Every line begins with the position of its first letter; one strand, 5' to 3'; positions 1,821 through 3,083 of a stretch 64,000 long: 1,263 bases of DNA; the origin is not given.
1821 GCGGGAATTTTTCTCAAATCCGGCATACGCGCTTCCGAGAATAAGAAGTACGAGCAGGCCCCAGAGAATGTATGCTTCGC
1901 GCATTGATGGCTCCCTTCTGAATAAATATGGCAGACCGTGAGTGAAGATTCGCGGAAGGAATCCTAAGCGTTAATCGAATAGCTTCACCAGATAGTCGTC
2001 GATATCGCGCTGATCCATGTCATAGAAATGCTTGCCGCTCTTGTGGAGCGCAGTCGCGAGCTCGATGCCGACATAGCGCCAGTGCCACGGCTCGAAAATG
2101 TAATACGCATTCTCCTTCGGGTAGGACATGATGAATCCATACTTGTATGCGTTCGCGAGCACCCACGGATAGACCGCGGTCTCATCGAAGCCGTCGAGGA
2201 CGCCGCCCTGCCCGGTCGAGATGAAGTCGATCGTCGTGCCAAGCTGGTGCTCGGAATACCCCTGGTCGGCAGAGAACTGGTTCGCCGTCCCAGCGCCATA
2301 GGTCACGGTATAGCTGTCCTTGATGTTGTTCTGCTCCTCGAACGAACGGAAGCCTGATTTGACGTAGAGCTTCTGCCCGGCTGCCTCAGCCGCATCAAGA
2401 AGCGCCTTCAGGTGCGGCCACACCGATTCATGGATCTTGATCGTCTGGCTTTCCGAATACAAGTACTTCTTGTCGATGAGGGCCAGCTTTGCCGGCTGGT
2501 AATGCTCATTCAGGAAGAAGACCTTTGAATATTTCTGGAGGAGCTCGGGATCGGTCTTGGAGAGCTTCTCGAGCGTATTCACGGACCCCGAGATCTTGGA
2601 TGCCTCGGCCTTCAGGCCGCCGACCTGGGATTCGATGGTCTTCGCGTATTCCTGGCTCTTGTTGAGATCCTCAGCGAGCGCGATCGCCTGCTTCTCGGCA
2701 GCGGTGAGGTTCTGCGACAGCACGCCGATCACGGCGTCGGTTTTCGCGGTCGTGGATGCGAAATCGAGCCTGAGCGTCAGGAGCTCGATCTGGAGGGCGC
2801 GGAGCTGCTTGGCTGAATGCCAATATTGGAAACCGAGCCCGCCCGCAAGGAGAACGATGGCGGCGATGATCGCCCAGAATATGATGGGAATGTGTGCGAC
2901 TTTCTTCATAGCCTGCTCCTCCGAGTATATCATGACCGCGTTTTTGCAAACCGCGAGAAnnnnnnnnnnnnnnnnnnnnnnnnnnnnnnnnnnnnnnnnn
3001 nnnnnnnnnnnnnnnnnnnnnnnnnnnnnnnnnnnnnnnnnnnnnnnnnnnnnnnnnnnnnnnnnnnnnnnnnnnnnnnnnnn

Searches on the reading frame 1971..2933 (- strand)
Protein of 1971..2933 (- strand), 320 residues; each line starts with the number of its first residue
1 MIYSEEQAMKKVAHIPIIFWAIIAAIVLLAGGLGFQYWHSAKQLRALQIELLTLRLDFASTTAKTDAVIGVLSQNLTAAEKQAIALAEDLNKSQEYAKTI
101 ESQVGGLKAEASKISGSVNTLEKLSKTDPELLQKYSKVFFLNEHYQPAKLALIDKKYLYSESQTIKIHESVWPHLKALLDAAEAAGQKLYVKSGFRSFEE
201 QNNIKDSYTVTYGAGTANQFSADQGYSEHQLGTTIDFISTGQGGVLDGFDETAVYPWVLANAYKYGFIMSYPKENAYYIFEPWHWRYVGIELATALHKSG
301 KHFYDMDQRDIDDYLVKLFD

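Call 90: search_protein_families(library=pfam, proteins=[window:1971-2933:-], max_evalue=0.001)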
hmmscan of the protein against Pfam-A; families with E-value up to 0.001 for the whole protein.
window:1971-2933:- (320 aa): 1 family
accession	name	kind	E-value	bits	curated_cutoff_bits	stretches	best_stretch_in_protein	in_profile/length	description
PF02557.22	VanY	-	8.7e-33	113.4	25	1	165-289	2-131/132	D-alanyl-D-alanine carboxypeptidase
